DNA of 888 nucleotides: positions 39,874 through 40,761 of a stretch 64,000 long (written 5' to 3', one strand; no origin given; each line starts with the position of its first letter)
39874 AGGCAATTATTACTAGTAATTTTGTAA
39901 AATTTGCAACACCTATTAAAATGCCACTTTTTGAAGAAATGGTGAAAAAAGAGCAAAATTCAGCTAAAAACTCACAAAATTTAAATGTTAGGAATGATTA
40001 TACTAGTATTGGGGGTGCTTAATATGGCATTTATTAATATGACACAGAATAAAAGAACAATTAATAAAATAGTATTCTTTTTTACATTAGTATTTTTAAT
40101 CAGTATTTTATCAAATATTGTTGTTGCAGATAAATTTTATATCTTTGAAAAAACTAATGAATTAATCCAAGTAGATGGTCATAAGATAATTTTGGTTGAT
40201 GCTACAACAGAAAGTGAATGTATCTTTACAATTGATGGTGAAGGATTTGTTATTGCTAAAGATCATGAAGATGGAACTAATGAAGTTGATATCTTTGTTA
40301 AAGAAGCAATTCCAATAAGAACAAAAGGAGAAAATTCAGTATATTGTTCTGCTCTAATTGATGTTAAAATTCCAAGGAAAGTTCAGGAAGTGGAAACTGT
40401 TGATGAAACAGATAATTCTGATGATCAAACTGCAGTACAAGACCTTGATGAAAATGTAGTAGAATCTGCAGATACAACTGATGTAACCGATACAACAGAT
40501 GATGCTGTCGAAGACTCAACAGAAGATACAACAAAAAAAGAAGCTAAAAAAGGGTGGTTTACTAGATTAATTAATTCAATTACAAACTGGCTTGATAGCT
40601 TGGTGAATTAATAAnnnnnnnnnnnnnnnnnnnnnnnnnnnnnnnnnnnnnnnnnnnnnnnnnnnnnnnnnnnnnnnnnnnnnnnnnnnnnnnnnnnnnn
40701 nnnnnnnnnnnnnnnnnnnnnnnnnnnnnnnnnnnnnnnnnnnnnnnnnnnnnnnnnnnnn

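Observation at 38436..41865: HerA ATPase, a membrane-anchored acidic-tail protein and an Mre11-like nuclease, without rad50 or nurA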

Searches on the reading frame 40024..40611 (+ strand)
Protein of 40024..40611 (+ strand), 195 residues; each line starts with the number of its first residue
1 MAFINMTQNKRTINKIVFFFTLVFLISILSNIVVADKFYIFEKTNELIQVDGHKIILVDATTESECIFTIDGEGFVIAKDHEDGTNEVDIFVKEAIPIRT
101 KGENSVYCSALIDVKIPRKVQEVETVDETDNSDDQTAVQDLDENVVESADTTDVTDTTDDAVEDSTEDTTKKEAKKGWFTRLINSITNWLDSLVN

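Call 3: search_protein_families(library=pfam, proteins=[window:40024-40611:+], max_evalue=0.1)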
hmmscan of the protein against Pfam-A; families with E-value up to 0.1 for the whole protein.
window:40024-40611:+ (195 aa): 0 families

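Call 4: search_protein_families(library=ncbifam, proteins=[window:40024-40611:+], max_evalue=0.1)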
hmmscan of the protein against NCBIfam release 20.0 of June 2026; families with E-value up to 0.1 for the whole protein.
window:40024-40611:+ (195 aa): 1 family
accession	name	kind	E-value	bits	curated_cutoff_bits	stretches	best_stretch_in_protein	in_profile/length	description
NF038291.1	rep_pAB02_ORF2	subfamily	0.011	16.1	85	1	112-184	104-172/172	plasmid replication DNA-binding protein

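Call 5: search_protein_families(library=padloc, proteins=[window:40024-40611:+], max_evalue=0.1)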
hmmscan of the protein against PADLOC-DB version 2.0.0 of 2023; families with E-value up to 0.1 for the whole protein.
window:40024-40611:+ (195 aa): 0 families

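Call 41: find_homologous_proteins(query=window:40024-40611:+, max_evalue=0.001)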
Query window:40024-40611:+ (195 aa): 2 proteins with E <= 0.001 among 105 candidates.
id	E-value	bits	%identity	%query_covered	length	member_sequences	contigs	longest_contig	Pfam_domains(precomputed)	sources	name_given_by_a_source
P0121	8.2e-118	408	100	100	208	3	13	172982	-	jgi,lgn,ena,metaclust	jgi:hypothetical protein|metaclust:\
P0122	9.0e-41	157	46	93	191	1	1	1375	-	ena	-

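Call 53: predict_structure(alignment_id=A4)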
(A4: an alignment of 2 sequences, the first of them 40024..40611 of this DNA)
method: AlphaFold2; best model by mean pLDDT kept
length: 195 residues; sequences in the alignment: 2
mean_pLDDT: 53.1   pTM: 0.33
mean pLDDT of the five models: 53.1, 52.0, 51.8, 50.0, 46.6
residues with pLDDT >= 90: 0; 70-90: 35; 50-70: 74; < 50: 86
segments of 3 or more residues with pLDDT < 50: 1-6, 31-34, 78-88, 115-176
pLDDT, mean of each block of 10 residues (from residue 1): 48 72 70 58 73 74 67 56 46 62 61 46 33 35 35 36 35 45 59 51
secondary structure, 60 per line:
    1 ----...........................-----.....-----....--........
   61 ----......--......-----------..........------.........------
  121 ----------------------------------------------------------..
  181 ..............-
elements in order: H5-31 E37-41 E47-50 E53-60 E65-70 E73-78 E90-99 E106-114 H179-194

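Call 54: search_protein_representatives(alignment_id=A4)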
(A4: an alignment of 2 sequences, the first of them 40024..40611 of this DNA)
Query: 2 sequences, 204 profile positions. Proteins with E-value up to 0.001 (for the whole library): 26; up to 1e-10: 11; up to 1e-30: 7. The best 26 are listed.
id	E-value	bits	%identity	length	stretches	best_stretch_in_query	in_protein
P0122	2.2e-105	366.9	-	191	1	10-197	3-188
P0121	7.4e-105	365.2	-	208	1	1-204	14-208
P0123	1.8e-40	155.0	-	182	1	5-197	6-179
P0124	1.3e-39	152.2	-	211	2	10-147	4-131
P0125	3.1e-38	147.7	-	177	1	16-198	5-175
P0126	5.8e-38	146.8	-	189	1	9-197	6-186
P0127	2.3e-33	131.8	-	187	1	9-197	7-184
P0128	7.4e-29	117.0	-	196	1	16-197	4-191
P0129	5.3e-28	114.3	-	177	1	19-196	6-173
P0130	7.6e-28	113.8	-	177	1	19-197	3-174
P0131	5.0e-22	94.8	-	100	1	19-113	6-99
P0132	6.2e-09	52.0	-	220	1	12-140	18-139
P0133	1.8e-07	47.2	-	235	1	20-181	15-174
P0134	5.3e-07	45.7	-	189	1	18-198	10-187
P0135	5.3e-06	42.4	-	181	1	19-196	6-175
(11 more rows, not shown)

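Call 55: find_encoding_contigs(protein=P0124, flank=4000, max_places=2)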
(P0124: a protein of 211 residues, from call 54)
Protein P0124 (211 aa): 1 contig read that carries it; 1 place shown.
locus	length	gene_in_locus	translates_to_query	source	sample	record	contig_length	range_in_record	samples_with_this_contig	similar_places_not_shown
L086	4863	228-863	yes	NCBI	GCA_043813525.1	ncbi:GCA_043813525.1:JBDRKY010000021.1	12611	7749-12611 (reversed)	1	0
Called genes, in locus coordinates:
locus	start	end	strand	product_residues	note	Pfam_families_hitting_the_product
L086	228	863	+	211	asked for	-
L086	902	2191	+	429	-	PF00149:Metallophos, PF12850:Metallophos_2 (weak)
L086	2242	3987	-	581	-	PF13623:SurA_N_2, PF13624:SurA_N_3, PF09312:SurA_N, PF13145:Rotamase_2, PF13616:Rotamase_3, PF00639:Rotamase, PF00085:Thioredoxin (weak)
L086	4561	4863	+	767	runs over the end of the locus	PF03477:ATP-cone, PF00317:Ribonuc_red_lgN, PF02867:Ribonuc_red_lgC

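Call 56: find_encoding_contigs(protein=P0132, flank=4000, max_places=2)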
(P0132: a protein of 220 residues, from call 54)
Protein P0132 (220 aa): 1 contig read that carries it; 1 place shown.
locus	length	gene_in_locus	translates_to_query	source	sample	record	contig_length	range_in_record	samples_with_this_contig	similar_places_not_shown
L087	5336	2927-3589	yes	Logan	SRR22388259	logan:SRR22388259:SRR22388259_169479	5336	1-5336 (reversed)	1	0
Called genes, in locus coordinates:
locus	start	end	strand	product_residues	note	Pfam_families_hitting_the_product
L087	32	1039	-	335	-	PF13462:Thioredoxin_4, PF01323:DSBA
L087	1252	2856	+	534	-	PF01935:DUF87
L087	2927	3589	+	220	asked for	-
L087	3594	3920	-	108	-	-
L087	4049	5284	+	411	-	PF00149:Metallophos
